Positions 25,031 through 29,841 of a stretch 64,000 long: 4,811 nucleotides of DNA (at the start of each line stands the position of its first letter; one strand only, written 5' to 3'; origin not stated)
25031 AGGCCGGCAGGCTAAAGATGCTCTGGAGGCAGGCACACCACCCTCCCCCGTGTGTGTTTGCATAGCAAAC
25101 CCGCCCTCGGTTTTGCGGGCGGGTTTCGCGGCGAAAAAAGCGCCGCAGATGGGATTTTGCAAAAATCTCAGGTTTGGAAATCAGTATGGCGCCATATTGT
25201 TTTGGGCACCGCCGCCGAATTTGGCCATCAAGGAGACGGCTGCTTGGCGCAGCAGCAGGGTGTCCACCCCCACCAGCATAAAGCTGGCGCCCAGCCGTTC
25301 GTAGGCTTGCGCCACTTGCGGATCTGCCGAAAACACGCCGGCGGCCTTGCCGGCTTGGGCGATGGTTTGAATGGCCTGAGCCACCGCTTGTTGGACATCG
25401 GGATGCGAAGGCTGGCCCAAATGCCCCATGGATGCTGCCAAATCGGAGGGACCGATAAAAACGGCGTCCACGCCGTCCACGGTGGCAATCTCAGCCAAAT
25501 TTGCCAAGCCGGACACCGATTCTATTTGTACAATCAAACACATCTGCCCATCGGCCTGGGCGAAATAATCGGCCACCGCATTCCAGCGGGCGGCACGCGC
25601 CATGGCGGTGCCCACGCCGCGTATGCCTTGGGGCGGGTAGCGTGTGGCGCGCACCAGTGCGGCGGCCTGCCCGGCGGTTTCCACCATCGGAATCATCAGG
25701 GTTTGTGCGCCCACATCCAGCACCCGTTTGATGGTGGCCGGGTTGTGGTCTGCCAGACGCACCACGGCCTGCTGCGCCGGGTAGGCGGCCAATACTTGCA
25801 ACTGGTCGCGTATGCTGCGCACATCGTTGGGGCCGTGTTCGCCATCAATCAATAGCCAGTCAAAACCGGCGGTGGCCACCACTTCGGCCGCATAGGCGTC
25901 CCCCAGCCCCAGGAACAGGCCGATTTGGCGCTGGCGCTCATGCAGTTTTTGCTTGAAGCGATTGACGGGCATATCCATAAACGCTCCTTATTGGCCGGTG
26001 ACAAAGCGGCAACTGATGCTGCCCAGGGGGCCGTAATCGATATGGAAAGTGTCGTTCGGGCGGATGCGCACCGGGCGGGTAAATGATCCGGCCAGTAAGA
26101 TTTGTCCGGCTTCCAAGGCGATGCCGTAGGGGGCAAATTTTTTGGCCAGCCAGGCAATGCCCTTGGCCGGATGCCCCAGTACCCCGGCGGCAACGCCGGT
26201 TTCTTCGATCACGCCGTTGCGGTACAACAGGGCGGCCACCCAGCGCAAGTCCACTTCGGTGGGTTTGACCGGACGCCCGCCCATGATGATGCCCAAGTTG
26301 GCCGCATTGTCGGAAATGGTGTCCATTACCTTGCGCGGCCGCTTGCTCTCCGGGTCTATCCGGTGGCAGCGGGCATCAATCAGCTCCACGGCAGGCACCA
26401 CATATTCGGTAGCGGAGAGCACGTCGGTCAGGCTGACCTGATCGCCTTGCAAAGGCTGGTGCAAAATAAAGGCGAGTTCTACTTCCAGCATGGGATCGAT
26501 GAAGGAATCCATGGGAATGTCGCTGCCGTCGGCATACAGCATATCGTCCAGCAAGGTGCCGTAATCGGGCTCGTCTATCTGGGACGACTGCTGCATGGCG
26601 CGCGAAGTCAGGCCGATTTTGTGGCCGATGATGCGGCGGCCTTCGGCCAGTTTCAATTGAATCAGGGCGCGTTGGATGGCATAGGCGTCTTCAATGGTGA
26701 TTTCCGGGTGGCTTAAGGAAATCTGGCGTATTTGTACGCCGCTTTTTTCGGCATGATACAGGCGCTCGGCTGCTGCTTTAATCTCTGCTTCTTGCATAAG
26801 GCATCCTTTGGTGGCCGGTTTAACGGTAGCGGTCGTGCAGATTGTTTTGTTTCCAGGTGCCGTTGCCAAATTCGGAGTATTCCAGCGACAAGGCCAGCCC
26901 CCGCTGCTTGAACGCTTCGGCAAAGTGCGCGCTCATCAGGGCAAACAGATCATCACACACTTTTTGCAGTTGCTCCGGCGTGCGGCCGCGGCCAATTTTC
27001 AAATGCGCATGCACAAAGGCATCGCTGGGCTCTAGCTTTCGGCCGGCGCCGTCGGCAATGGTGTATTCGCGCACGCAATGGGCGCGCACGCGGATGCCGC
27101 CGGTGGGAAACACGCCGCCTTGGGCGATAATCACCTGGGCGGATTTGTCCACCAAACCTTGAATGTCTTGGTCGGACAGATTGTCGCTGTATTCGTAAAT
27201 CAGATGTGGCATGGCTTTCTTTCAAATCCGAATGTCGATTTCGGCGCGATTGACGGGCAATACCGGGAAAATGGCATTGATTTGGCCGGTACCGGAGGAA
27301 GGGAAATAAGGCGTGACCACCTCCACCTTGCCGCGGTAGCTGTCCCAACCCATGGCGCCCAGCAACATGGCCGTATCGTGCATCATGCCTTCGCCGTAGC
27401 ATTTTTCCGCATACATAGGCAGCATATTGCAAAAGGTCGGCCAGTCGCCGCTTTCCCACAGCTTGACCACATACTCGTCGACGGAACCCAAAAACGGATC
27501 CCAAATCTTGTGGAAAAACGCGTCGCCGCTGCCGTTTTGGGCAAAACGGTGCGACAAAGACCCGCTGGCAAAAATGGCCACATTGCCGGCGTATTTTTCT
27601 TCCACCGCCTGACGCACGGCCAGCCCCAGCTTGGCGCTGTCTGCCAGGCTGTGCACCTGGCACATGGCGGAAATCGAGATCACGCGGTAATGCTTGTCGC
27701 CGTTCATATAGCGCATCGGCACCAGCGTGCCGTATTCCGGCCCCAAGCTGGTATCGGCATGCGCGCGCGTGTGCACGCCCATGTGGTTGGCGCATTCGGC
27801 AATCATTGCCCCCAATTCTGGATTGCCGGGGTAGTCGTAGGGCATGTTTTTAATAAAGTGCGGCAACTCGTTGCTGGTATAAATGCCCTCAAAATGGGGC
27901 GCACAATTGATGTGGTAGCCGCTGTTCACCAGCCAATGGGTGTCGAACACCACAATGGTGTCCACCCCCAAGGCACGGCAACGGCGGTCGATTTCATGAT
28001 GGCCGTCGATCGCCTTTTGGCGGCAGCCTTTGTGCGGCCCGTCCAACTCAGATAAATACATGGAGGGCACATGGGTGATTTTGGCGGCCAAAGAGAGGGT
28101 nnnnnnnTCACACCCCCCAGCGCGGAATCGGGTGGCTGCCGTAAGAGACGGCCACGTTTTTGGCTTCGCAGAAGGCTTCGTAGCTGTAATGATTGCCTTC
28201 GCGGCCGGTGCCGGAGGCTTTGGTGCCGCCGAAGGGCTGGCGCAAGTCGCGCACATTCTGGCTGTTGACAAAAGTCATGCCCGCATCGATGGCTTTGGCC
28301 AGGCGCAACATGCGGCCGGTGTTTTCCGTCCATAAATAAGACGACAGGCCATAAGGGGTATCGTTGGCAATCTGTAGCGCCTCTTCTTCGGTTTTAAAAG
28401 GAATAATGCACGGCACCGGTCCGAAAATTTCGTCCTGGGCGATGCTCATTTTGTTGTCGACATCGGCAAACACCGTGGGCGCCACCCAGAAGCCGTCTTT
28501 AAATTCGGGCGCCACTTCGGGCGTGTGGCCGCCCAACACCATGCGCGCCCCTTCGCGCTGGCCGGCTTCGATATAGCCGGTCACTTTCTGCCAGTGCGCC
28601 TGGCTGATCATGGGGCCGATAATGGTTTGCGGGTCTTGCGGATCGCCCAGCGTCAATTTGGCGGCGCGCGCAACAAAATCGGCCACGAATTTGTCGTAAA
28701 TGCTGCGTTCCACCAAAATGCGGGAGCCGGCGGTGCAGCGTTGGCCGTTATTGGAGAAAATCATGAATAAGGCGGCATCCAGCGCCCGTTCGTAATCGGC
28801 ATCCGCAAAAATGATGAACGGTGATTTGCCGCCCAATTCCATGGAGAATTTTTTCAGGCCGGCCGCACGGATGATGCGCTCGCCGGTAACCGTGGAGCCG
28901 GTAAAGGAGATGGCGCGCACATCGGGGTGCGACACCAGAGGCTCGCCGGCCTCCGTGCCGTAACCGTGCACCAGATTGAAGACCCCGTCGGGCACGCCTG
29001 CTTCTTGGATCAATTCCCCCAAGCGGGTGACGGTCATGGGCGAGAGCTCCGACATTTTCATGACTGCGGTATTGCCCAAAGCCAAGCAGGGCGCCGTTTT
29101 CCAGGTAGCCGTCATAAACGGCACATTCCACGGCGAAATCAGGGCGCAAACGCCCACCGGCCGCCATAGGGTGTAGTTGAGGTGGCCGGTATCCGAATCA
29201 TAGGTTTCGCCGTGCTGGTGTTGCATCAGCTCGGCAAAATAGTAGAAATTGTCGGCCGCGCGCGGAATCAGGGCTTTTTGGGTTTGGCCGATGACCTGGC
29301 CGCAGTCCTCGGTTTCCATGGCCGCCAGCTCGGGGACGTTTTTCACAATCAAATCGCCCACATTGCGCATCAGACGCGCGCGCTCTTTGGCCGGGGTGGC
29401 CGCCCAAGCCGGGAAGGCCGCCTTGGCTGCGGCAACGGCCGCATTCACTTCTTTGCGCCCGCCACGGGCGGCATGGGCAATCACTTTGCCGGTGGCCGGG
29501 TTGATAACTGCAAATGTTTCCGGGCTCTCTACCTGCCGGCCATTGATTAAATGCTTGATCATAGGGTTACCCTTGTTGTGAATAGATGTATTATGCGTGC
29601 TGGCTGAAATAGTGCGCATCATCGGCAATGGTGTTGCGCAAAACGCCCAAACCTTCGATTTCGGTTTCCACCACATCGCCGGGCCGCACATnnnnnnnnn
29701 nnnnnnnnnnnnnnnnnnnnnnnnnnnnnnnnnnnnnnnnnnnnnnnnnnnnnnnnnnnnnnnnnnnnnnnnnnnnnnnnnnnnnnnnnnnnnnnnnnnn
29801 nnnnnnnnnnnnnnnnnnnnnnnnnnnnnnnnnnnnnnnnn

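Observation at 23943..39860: About 16-kb homoprotocatechuate (3,4-dihydroxyphenylacetate) catabolic island bounded and punctuated by MITE-like repeats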

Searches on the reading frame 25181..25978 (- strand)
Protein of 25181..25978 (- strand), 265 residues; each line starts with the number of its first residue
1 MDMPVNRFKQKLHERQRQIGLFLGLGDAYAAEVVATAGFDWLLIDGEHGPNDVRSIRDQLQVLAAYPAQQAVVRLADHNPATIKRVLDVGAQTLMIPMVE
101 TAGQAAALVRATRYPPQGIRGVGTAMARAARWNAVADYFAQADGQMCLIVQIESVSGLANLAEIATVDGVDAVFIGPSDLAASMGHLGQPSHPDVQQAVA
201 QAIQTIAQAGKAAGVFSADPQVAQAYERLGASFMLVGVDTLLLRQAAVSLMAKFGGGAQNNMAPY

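Call 3: search_protein_families(library=ncbifam, proteins=[window:25181-25978:-])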
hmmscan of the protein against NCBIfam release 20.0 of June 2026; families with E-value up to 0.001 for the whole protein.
window:25181-25978:- (265 aa): 4 families
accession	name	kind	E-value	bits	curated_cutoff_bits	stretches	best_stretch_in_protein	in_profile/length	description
TIGR02311.1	HpaI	equivalog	1.2e-109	365.5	368.8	1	6-254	1-248/249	4-hydroxy-2-oxoheptanedioate aldolase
NF007521.0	PRK10128.1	equivalog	1.1e-85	287.4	441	1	5-258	6-258/267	2-keto-3-deoxy-L-rhamnonate aldolase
TIGR03239.1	GarL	equivalog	8.4e-83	277.7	406.75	1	6-254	1-247/249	2-dehydro-3-deoxyglucarate aldolase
NF007849.0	PRK10558.1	equivalog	2.4e-80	269.6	393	1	5-254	7-254/256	2-dehydro-3-deoxyglucarate aldolase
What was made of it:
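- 25181..25978 (-): hpaI, 4-hydroxy-2-oxoheptanedioate aldolase. TIGR02311, E = 1e-109 (call 3)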

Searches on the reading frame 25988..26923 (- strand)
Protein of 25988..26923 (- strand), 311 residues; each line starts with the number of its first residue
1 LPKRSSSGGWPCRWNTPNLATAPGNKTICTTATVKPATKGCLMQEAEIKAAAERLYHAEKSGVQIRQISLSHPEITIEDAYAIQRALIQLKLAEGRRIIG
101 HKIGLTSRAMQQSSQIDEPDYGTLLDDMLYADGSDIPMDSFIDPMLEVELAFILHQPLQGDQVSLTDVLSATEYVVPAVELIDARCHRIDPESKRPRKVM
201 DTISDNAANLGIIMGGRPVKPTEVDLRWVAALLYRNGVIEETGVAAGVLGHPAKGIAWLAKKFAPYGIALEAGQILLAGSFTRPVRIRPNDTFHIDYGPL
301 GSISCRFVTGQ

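Call 3: search_protein_families(library=ncbifam, proteins=[window:25988-26923:-])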
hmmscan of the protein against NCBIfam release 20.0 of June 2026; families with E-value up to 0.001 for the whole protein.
window:25988-26923:- (311 aa): 4 families
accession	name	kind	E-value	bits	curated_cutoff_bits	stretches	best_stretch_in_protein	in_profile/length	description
TIGR02312.1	HpaH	equivalog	7.9e-134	445.3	351.5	1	43-308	2-267/267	2-oxo-hept-4-ene-1,7-dioate hydratase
TIGR03220.1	catechol_dmpE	equivalog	3.8e-62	210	408.8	1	48-307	2-255/255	2-oxopent-4-enoate hydratase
TIGR03218.1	catechol_dmpH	equivalog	3.2e-58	197.2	350.55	1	44-307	6-263/263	2-oxo-3-hexenedioate decarboxylase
NF008461.0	PRK11342.1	equivalog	1.1e-52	179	350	1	45-309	3-261/269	2-keto-4-pentenoate hydratase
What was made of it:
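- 25988..26797 (-): hpaH, 2-oxo-hept-4-ene-1,7-dioate hydratase. TIGR02312, 445 bits (call 3)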

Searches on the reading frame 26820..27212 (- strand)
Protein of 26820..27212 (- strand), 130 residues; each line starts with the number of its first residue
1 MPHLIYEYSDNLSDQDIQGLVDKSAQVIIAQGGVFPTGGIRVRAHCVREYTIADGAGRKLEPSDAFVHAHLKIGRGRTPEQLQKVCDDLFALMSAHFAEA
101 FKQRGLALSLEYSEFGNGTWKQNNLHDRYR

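Call 22: search_protein_families(library=ncbifam, proteins=[window:26820-27212:-], max_evalue=0.01)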
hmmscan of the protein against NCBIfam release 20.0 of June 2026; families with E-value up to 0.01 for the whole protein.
window:26820-27212:- (130 aa): 1 family
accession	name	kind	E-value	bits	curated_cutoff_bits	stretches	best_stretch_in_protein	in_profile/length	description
NF011605.0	PRK15031.1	equivalog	2.4e-25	89.4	215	1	1-129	1-125/126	5-carboxymethyl-2-hydroxymuconate Delta-isomerase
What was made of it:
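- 26820..27212 (-): hpaF, 5-carboxymethyl-2-hydroxymuconate isomerase. NF011605, E = 2e-25 (call 22).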

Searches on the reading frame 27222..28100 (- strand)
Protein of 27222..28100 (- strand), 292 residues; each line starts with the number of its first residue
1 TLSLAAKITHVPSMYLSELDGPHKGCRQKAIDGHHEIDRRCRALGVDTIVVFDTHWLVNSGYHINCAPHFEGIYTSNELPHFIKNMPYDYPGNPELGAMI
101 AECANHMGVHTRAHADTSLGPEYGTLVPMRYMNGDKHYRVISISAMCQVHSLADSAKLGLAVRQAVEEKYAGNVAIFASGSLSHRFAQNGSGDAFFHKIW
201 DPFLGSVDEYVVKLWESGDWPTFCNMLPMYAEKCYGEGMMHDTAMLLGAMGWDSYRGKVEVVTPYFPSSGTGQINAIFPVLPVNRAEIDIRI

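Call 22: search_protein_families(library=ncbifam, proteins=[window:27222-28100:-], max_evalue=0.01)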
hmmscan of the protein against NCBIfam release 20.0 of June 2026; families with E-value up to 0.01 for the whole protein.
window:27222-28100:- (292 aa): 1 family
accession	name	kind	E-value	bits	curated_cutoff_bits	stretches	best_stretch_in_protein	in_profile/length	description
TIGR02298.1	HpaD_Fe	equivalog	3.6e-137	456.5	315.95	1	2-280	6-284/284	3,4-dihydroxyphenylacetate 2,3-dioxygenase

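Call 25: find_homologous_proteins(query=window:27222-28100:-, max_evalue=1e-30)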
Query window:27222-28100:- (292 aa): 6731 proteins with E <= 1e-30 among 8000 candidates; the best 120 are listed.
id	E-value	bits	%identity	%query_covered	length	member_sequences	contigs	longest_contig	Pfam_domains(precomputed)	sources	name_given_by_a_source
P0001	5.7e-204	694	100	100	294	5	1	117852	PF02900.24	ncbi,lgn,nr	ncbi:MAG: 3,4-dihydroxyphenylacetate 2,3-dioxygenase [Eikenella sp.]|nr:3,4-dihydroxyphenylacetate 2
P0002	6.8e-169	579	85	97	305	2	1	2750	PF02900.24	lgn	-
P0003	4.5e-166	570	82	100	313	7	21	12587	PF02900.24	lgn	-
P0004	1.3e-164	565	83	97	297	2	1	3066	PF02900.24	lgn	-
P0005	3.6e-164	563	81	99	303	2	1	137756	PF02900.24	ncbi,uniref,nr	ncbi:3,4-dihydroxyphenylacetate 2,3-dioxygenase [Psychrobacter sp. I-STPA10]|uniref:3,4-dihydroxyphe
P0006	6.8e-160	549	80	97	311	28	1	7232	PF02900.24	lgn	-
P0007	1.1e-156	539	80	96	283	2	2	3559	PF02900.24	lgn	-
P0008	3.0e-156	537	80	96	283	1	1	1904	PF02900.24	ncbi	-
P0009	1.8e-154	532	79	96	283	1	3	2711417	PF02900.24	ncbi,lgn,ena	-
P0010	2.6e-154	531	79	96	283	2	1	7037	PF02900.24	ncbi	-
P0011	9.2e-154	529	79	96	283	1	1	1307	PF02900.24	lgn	-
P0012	4.0e-153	527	79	96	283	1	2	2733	PF02900.24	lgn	-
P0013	1.7e-152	525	77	97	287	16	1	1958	PF02900.24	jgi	-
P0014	1.8e-152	525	79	96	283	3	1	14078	PF02900.24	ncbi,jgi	jgi:3,4-dihydroxyphenylacetate 2,3-dioxygenase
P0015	2.9e-152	524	79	96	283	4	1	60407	PF02900.24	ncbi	-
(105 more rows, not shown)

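Call 26: find_encoding_contigs(protein=P0001, flank=10000, max_places=6)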
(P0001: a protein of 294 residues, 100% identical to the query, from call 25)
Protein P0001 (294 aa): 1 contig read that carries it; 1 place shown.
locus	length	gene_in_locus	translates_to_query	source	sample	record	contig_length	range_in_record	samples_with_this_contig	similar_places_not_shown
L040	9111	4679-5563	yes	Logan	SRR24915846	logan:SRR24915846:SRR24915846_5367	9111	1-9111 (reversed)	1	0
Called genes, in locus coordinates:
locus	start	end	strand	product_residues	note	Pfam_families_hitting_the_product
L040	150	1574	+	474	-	PF00171:Aldedh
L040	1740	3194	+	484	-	PF01557:FAA_hydrolase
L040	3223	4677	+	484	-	PF00171:Aldedh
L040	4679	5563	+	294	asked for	PF02900:LigB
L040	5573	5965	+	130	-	PF02962:CHMI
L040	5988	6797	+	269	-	-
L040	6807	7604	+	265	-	PF03328:HpcH_HpaI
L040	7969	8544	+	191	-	PF01047:MarR, PF12802:MarR_2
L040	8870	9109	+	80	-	?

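Call 27: find_encoding_contigs(protein=P0003, flank=10000, max_places=6)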
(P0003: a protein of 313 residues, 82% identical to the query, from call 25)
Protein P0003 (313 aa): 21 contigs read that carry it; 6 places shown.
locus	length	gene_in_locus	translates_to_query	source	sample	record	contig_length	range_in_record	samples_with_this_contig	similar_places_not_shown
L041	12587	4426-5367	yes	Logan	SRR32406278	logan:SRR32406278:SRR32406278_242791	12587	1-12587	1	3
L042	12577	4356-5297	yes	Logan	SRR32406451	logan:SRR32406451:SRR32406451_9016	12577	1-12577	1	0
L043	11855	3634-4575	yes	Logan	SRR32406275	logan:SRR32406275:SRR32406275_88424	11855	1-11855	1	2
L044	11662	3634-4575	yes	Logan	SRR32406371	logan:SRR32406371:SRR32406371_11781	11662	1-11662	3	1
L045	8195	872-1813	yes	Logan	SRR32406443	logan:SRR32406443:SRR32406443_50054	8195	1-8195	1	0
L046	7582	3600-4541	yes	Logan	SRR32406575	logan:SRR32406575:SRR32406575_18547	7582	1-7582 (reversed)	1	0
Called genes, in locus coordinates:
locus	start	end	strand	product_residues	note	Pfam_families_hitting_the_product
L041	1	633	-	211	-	?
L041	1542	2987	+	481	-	PF01557:FAA_hydrolase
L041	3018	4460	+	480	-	PF00171:Aldedh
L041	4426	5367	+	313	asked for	PF02900:LigB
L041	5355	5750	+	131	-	PF02962:CHMI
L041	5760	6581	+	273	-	-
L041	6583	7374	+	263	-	PF03328:HpcH_HpaI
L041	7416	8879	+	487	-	PF00171:Aldedh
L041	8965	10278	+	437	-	PF00083:Sugar_tr, PF07690:MFS_1, PF00083:Sugar_tr (weak)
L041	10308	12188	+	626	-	PF01494:FAD_binding_3, PF07976:Phe_hydrox_dim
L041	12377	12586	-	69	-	?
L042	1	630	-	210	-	?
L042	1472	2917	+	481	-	PF01557:FAA_hydrolase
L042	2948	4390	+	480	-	PF00171:Aldedh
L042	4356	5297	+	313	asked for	PF02900:LigB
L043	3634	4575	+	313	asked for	PF02900:LigB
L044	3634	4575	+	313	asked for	PF02900:LigB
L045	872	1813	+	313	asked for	PF02900:LigB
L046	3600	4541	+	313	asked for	PF02900:LigB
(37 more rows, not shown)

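Call 40: find_encoding_contigs(protein=P0006, flank=10000, max_places=4)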
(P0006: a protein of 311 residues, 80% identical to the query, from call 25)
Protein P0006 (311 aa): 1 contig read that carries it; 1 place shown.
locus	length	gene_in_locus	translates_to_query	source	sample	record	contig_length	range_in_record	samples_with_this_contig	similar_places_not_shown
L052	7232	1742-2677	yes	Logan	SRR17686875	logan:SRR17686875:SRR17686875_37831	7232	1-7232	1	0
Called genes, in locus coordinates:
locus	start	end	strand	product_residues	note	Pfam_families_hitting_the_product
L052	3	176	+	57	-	?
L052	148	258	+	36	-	-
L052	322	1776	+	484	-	PF00171:Aldedh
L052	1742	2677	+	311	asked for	PF02900:LigB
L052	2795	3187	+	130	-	PF02962:CHMI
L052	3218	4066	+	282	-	PF01557:FAA_hydrolase (weak)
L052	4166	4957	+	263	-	PF03328:HpcH_HpaI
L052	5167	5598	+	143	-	PF22381:Staph_reg_Sar_Rot (faint), PF12802:MarR_2, PF01047:MarR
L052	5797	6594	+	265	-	PF20240:DUF6597 (weak), PF00165:HTH_AraC (weak), PF12833:HTH_18, PF00165:HTH_AraC (weak)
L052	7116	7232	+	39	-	?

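Call 41: find_encoding_contigs(protein=P0002, flank=10000, max_places=4)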
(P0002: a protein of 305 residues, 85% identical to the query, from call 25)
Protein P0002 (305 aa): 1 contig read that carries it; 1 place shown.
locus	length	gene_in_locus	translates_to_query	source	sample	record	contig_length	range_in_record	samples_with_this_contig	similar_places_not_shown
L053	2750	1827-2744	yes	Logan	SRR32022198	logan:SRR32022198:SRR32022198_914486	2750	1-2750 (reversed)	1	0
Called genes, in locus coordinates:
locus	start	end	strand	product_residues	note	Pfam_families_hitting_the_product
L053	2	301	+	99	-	?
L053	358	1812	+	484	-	PF00171:Aldedh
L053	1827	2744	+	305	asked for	PF02900:LigB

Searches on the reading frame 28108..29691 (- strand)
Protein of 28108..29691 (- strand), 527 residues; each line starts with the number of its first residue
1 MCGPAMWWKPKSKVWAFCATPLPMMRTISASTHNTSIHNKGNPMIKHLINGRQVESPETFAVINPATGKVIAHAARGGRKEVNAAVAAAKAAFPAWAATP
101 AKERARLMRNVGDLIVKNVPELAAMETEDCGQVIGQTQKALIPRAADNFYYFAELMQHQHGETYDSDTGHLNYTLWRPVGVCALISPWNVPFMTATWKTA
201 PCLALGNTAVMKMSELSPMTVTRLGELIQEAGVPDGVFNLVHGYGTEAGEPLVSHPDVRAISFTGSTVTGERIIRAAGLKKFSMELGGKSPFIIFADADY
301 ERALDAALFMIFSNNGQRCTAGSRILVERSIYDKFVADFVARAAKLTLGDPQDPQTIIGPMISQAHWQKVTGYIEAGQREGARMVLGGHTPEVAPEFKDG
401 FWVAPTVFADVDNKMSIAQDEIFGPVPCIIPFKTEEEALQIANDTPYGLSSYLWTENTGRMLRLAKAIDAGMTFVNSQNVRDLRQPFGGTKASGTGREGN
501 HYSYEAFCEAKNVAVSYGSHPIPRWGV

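Call 3: search_protein_families(library=ncbifam, proteins=[window:28108-29691:-])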
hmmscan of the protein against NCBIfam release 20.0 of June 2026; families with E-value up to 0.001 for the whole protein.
window:28108-29691:- (527 aa): 43 families (the best 25 are shown)
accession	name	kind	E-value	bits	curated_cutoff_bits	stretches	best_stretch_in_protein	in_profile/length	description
TIGR02299.1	HpaE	equivalog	2.7e-215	715.6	638.35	1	45-526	1-487/488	5-carboxymethyl-2-hydroxymuconate semialdehyde dehydrogenase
TIGR03216.1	OH_muco_semi_DH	equivalog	4e-151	503.9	693.25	1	45-515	1-479/481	2-hydroxymuconic semialdehyde dehydrogenase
TIGR01804.1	BADH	equivalog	9e-147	489.3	668.6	1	54-511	7-467/467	betaine-aldehyde dehydrogenase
NF009725.0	PRK13252.1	equivalog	1.9e-141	471.9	593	1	44-518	6-482/488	betaine-aldehyde dehydrogenase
NF010000.0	PRK13473.1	subfamily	2.5e-130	435.3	615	1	46-515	4-472/475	aminobutyraldehyde dehydrogenase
NF045736.1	PaDhStyDRhodo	equivalog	4.7e-129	431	800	1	49-515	7-477/479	phenylacetaldehyde dehydrogenase StyD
NF045735.1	PaDhStyDPseudo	equivalog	3.7e-122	408.4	850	1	48-517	6-483/483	phenylacetaldehyde dehydrogenase StyD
NF050026.1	AcaldDHExaC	equivalog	2.4e-120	402.5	900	1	47-521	18-499/503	acetaldehyde dehydrogenase ExaC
NF007352.0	PRK09847.1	equivalog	3.5e-118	395.2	850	1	49-516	24-492/495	aldehyde dehydrogenase PuuC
TIGR01780.1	SSADH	subfamily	3.5e-114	382.1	646.35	1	62-511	1-448/448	succinate-semialdehyde dehydrogenase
NF042993.1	AlphKGSA_gudD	equivalog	4.5e-113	378.5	770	1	47-515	6-480/481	alpha-ketoglutaric semialdehyde dehydrogenase GucD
NF052305.1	DioxValDhHalo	equivalog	6.7e-111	371.5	750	1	50-513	10-479/483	2,5-dioxovalerate dehydrogenase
NF040648.1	lactal_redase_Meth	equivalog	1.2e-104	351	650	1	48-515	2-462/463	lactaldehyde dehydrogenase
TIGR03374.1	ABALDH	equivalog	1.2e-104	350.8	909.3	1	46-513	3-469/472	aminobutyraldehyde dehydrogenase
NF002852.0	PRK03137.1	subfamily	3e-101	339.7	648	1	46-514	38-511/514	L-glutamate gamma-semialdehyde dehydrogenase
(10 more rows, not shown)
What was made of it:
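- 28108..29562 (-): hpaE, CHMS dehydrogenase. TIGR02299, 716 bits (call 3)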
